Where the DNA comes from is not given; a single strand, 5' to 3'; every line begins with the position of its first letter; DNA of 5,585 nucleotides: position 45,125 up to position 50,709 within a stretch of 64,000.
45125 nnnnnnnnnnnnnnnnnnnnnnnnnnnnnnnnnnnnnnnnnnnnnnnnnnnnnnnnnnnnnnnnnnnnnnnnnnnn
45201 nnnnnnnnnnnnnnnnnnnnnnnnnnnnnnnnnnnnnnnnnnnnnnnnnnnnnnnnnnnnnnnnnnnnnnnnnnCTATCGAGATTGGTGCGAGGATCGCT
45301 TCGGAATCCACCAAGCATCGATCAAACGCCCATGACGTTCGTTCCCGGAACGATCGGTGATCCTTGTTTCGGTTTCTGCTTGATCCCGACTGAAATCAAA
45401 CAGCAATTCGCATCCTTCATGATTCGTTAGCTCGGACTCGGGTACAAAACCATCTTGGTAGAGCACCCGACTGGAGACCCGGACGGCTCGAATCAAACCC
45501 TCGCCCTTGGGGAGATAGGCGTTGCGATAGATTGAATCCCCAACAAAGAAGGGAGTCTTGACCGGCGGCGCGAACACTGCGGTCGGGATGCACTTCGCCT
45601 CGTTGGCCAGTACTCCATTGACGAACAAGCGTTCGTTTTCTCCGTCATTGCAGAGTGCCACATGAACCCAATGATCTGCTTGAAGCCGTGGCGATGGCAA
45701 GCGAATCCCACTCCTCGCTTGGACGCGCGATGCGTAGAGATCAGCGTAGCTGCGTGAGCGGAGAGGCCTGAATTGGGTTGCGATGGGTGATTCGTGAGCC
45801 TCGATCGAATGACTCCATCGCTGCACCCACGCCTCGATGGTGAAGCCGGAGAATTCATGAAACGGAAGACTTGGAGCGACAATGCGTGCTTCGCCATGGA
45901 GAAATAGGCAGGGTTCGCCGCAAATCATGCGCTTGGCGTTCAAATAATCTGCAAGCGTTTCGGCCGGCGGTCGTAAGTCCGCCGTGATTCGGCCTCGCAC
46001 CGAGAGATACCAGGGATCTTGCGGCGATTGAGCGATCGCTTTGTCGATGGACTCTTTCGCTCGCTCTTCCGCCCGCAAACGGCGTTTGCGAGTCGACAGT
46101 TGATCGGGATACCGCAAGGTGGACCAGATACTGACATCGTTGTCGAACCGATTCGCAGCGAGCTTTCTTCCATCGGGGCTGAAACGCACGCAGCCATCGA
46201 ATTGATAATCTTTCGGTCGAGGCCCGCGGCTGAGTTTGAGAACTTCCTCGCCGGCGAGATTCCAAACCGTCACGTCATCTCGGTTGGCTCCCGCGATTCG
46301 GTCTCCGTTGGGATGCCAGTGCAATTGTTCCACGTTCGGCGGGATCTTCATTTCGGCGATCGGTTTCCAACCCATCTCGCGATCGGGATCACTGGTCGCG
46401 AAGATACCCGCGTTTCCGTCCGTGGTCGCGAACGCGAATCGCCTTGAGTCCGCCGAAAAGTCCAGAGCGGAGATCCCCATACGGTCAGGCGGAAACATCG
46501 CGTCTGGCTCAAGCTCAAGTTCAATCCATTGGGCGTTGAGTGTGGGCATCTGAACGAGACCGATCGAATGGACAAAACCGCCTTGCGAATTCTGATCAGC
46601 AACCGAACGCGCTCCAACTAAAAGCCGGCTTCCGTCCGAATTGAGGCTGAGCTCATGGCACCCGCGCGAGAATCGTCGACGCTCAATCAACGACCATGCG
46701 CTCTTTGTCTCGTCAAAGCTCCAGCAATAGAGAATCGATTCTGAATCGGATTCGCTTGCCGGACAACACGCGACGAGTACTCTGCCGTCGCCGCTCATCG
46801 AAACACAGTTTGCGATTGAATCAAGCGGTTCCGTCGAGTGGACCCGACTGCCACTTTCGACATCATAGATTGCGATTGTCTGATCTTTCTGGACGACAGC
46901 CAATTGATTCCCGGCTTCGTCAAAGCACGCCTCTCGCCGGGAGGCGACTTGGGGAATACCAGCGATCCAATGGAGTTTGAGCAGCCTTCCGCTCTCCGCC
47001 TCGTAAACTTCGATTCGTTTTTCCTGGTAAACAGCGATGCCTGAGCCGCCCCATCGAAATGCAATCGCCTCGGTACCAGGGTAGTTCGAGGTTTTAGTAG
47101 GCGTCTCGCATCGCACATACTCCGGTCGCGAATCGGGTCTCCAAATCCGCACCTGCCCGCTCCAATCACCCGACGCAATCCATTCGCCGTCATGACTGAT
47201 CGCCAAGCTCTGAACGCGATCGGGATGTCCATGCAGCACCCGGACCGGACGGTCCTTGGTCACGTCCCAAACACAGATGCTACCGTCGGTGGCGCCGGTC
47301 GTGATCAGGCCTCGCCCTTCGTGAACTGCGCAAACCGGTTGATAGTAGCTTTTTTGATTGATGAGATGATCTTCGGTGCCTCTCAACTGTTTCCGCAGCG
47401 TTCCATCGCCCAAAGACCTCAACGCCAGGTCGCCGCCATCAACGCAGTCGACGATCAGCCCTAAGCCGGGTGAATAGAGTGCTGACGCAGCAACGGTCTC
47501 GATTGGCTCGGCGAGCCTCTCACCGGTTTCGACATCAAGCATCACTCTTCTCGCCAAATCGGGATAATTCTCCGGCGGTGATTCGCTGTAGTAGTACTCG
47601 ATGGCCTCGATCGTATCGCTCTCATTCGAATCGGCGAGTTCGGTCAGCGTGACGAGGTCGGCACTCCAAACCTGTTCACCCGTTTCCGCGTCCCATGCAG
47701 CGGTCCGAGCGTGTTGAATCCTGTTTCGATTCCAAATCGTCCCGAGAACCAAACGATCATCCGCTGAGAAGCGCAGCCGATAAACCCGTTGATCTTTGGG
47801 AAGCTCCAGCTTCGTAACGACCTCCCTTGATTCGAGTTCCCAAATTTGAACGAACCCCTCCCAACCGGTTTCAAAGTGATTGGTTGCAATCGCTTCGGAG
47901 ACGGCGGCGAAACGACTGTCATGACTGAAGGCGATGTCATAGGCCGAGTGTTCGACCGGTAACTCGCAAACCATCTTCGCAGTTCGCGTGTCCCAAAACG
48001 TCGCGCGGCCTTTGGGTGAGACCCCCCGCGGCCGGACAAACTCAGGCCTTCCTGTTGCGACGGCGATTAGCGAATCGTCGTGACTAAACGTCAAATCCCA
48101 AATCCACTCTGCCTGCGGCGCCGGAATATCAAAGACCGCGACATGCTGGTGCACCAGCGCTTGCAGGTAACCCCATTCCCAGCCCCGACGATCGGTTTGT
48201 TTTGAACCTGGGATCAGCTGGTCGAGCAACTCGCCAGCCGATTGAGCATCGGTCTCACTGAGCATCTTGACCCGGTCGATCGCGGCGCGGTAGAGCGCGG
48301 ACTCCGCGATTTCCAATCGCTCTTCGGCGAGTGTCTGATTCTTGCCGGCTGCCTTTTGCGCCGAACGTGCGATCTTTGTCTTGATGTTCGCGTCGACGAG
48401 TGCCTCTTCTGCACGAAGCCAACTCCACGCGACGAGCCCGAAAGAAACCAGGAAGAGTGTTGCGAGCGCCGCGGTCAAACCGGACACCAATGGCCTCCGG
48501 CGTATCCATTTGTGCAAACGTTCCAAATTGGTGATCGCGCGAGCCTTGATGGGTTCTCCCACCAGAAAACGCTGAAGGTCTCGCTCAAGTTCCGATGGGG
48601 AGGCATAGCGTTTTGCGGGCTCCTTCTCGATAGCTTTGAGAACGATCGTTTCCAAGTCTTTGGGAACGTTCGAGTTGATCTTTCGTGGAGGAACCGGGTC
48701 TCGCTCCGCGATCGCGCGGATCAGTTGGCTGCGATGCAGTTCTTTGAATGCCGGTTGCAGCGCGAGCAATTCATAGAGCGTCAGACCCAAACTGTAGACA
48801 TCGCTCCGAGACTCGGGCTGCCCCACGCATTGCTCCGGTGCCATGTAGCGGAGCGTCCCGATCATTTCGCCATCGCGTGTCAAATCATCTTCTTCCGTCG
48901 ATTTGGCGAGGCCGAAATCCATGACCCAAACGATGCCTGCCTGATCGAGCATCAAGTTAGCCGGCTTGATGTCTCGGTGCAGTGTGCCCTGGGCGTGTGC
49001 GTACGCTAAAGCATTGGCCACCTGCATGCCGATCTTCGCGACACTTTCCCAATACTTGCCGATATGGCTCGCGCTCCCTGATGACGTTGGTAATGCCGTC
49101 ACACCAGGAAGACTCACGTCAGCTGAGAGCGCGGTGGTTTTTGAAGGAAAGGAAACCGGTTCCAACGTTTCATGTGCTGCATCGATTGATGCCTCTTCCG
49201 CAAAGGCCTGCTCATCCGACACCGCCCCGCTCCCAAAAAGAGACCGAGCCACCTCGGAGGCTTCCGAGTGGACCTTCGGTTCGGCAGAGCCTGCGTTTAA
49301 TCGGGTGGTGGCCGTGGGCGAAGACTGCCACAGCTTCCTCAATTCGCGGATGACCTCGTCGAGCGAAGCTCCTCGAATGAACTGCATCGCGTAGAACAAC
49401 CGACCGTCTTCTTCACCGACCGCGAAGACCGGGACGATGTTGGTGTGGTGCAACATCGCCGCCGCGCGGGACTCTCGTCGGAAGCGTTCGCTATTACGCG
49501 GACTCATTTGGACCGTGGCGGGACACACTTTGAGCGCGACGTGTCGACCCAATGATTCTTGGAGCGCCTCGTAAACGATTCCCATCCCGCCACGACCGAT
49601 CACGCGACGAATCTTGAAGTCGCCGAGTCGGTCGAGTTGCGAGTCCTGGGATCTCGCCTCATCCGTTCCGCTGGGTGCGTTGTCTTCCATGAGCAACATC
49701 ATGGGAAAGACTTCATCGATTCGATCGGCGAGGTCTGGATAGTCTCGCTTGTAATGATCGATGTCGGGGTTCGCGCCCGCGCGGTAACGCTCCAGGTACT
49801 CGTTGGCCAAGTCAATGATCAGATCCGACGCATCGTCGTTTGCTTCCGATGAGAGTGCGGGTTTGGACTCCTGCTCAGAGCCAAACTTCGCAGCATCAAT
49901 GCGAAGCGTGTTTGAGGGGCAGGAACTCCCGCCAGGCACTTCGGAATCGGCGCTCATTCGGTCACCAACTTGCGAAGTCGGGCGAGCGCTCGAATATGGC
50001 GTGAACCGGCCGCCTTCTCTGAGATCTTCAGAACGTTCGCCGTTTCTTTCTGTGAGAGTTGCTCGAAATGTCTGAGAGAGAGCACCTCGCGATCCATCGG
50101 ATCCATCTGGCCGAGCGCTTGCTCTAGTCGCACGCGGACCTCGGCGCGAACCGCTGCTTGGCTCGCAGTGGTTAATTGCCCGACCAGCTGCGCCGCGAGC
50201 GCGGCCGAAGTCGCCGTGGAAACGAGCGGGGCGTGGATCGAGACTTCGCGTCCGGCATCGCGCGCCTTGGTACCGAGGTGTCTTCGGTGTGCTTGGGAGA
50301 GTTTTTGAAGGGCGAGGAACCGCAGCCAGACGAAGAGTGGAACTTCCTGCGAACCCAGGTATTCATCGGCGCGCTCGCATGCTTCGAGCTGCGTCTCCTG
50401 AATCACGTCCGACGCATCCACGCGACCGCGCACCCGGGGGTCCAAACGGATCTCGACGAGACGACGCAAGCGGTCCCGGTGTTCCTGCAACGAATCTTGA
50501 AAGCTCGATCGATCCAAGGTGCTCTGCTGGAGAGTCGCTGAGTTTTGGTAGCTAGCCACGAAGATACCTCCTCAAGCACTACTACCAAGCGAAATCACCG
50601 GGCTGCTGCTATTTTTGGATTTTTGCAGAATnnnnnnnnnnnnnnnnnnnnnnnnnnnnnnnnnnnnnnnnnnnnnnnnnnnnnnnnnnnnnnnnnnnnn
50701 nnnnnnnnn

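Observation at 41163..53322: Candidate phosphorylation-gated cassette for making an extracellular fibre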

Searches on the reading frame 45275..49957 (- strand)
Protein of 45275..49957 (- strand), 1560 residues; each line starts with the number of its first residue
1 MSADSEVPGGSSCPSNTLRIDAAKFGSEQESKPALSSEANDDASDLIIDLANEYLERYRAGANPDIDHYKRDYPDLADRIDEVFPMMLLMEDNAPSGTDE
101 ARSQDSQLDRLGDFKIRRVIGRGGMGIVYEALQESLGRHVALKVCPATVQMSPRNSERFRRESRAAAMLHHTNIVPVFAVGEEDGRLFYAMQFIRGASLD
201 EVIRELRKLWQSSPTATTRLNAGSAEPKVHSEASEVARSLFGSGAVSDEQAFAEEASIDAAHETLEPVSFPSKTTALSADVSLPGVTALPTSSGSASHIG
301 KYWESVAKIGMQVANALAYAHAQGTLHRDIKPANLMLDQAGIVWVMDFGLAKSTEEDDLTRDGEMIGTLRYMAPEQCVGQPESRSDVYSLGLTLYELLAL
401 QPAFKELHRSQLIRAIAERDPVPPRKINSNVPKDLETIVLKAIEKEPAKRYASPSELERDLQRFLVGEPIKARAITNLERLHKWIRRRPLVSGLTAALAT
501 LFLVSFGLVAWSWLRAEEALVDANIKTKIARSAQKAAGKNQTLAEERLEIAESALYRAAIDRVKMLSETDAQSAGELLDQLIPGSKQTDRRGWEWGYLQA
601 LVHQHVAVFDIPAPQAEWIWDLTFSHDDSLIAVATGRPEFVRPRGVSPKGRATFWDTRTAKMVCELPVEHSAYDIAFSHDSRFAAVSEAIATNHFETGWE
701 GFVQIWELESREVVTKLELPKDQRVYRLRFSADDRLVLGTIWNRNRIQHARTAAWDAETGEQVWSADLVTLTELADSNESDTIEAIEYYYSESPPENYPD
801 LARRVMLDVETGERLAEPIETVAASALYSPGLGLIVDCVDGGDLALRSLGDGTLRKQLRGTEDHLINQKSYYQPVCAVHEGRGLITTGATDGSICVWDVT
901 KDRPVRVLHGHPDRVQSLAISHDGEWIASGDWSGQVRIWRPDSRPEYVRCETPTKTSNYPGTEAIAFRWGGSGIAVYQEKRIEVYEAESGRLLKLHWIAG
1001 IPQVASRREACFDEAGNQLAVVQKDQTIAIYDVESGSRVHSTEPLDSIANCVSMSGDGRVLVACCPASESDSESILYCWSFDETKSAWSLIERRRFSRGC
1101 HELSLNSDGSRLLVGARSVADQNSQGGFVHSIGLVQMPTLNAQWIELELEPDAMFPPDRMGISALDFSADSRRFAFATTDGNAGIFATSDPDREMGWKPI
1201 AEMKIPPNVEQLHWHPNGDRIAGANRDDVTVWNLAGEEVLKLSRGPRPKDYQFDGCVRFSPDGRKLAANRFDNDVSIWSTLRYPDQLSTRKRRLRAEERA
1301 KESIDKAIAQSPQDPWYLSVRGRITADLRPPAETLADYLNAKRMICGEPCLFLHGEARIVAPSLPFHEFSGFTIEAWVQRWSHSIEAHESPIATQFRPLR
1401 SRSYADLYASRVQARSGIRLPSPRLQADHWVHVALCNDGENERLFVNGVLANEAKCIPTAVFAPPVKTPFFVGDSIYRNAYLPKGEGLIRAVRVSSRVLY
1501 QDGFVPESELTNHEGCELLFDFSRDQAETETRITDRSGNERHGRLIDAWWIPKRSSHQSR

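Call 4: search_protein_families(library=pfam, proteins=[window:45275-49957:-], max_evalue=0.01)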
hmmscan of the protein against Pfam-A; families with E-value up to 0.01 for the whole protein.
window:45275-49957:- (1560 aa): 35 families (the best 25 are shown)
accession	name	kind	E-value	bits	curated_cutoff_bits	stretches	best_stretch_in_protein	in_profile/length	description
PF00069.31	Pkinase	-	7.1e-39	134.2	31.7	2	306-454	100-255/263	Protein kinase domain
PF25174.1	Beta-prop_THOC3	-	3.5e-33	115.2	305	3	878-1064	55-231/272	THOC3 beta-propeller domain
PF07714.23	PK_Tyr_Ser-Thr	-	1.9e-30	106.5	23.1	1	115-451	2-249/258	Protein tyrosine and serine/threonine kinase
PF23414.1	Beta-prop_EML_2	-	2.8e-25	89.6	90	2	877-989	5-112/266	Echinoderm microtubule-associated protein second beta-propeller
PF00400.38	WD40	-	1.2e-22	79.7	27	1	903-939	2-38/39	WD domain, G-beta repeat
PF25173.1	Beta-prop_WDR3_1st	-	1.1e-21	77.8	154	1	881-939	40-98/184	WDR3 first beta-propeller domain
PF24814.1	WD40_Prp19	-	2.5e-21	76.4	320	1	883-989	148-249/281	Prp19 WD40 domain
PF24817.1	WD40_WDHD1_1st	-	1.2e-19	71.1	109.9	2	877-1043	93-261/291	WDHD1 first WD40 domain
PF24807.1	WD40_CDC20-Fz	-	2e-19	70.4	200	1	872-945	93-168/292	CDC20/Fizzy WD40 domain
PF25175.1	Beta-prop_WDR5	-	1.3e-12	48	250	1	867-941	91-165/296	WDR5 beta-propeller domain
PF24796.1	WDR55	-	9e-12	45.1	200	1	863-939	216-291/296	WDR55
PF25168.1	Beta-prop_WDR36-Utp21_2nd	-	2.9e-10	40.4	84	1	876-939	204-267/335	WDR36/Utp21 second beta-propeller domain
PF23409.1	Beta-prop_EML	-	7.6e-10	39.2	88.2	1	867-944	152-230/267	Echinoderm microtubule-associated protein first beta-propeller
PF25172.1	Beta-prop_WDR3_2nd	-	1e-09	38.5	140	1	885-941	232-288/293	WDR3 second beta-propeller domain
PF12894.13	ANAPC4_WD40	-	2.5e-09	37.7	22.9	0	1009-1051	43-85/91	Anaphase-promoting complex subunit 4 WD40 domain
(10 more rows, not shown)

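Call 24: search_protein_families(library=ncbifam, proteins=[window:45275-49957:-], max_evalue=0.001)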
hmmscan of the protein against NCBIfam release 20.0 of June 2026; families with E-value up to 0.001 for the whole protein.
window:45275-49957:- (1560 aa): 12 families
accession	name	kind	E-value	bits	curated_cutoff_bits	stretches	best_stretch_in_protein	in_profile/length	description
NF033483.0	PknB_PASTA_kin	equivalog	4.7e-74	250.4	450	2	304-476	107-280/563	Stk1 family PASTA domain-containing Ser/Thr kinase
NF052427.1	StpK7MSMEG_1200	equivalog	1.8e-56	191.8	900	2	306-541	110-348/601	serine/threonine protein kinase StpK7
NF009651.0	PRK13184.1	equivalog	1.2e-48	165.8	839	2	304-470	113-296/932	serine/threonine-protein kinase PknD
NF047741.1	antiphage_MADS6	equivalog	4.3e-38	131.2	460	2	309-468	304-464/612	methylation-associated defense system protein kinase MAD6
TIGR03903.1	TOMM_kin_cyc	equivalog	2.6e-26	91.8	705.75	2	308-457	83-240/1267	TOMM system kinase/cyclase fusion protein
NF038150.1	lanthi_synth_IV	equivalog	4.9e-24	84.7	650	2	299-466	293-458/851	class IV lanthionine synthetase LanL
NF038151.1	lanthi_synth_III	equivalog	4.1e-17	61.8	575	1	293-434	325-461/833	class III lanthionine synthetase LanKC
NF053615.1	SerThrKinAfsKStmc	equivalog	9.3e-17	60.9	1300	1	309-461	117-264/809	protein serine/threonine kinase AfsK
NF033442.0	BREX_PglW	equivalog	1.6e-13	49.4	990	1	312-463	320-485/1391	BREX system serine/threonine kinase PglW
NF043056.1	T4SS_LegK1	equivalog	2.6e-09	36.2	550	1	325-397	210-283/516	Dot/Icm T4SS effector kinase LegK1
TIGR03724.2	arch_bud32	equivalog_domain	9.6e-06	25.2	125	1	308-357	89-137/193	KEOPS complex kinase/ATPase Bud32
NF058632.1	SerThrKinPrkT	equivalog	6.4e-05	22.1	280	0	114-210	23-118/322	serine/threonine protein kinase PrkT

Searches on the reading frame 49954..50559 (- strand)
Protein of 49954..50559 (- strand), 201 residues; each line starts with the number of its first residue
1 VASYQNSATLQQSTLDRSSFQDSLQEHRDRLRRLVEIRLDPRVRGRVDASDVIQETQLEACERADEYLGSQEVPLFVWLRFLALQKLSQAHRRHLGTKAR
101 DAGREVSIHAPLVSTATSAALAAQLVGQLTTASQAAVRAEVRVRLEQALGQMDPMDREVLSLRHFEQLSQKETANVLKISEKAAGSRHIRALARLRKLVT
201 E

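Call 4: search_protein_families(library=pfam, proteins=[window:49954-50559:-], max_evalue=0.01)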
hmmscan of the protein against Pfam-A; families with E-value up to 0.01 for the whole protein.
window:49954-50559:- (201 aa): 3 families
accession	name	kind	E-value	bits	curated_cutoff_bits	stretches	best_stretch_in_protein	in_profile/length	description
PF04545.22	Sigma70_r4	-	6.7e-11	42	24.1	1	148-197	1-50/50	Sigma-70, region 4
PF08281.18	Sigma70_r4_2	-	1e-09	38.3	25.7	1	143-195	2-54/54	Sigma-70, region 4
PF07638.17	Sigma70_ECF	-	0.0051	17.2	21.1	0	25-187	24-171/185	ECF sigma factor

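Call 24: search_protein_families(library=ncbifam, proteins=[window:49954-50559:-], max_evalue=0.001)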
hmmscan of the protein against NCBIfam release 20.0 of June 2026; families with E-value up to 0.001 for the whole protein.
window:49954-50559:- (201 aa): 52 families (the best 25 are shown)
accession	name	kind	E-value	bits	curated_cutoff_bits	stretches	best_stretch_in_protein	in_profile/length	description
TIGR02984.1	Sig-70_plancto1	subfamily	1.3e-50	171.6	183.75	1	16-199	5-188/189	RNA polymerase sigma-70 factor, Planctomycetaceae-specific subfamily 1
TIGR02937.1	sigma70-ECF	superfamily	1.5e-16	60.5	42.9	1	24-197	7-163/165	sigma-70 family RNA polymerase sigma factor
NF008888.0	PRK11922.1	equivalog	1.9e-14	53.8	204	1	13-199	25-196/231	RNA polymerase sigma factor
TIGR02983.1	SigE-fam_strep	subfamily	1.1e-11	44.9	141.55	1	19-200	7-159/162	SigE family RNA polymerase sigma factor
NF009166.1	PRK12513.1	equivalog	2.3e-11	43.8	206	1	16-200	20-187/193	RNA polymerase sigma factor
TIGR02989.1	Sig-70_gvs1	subfamily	2.9e-10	40.3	124.55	1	20-197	3-156/158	RNA polymerase sigma-70 factor, Rhodopirellula/Verrucomicrobium family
TIGR02952.1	Sig70_famx2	equivalog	1.1e-09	38.5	206.45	1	42-198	31-169/170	ECF subfamily RNA polymerase sigma factor, BldN family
NF004113.0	PRK05602.1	equivalog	1.4e-09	37.9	208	1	16-200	43-202/211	RNA polymerase sigma factor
TIGR02980.1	SigBFG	subfamily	2.4e-08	34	234.35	1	106-198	136-225/227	SigB/SigF/SigG family RNA polymerase sigma factor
NF007230.0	PRK09648.1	subfamily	4.7e-08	33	209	1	15-200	23-190/195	RNA polymerase sigma factor ShbA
NF007222.0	PRK09640.1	equivalog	7.4e-08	32.2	194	1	128-198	110-181/188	RNA polymerase sigma factor SigX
TIGR02479.1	FliA_WhiG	subfamily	1.3e-07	31.6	189.6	1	131-198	155-222/224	FliA/WhiG family RNA polymerase sigma factor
NF053879.1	RNAPolSigSigVBac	equivalog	2.4e-07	30.6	190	1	133-200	89-156/160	RNA polymerase sigma factor SigV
TIGR02959.1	SigZ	equivalog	3.2e-07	30.3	168.65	1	120-199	70-148/170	RNA polymerase sigma factor SigZ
NF007227.0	PRK09645.1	subfamily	5.2e-07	29.7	202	1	14-199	9-170/177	sigma-70 family RNA polymerase sigma factor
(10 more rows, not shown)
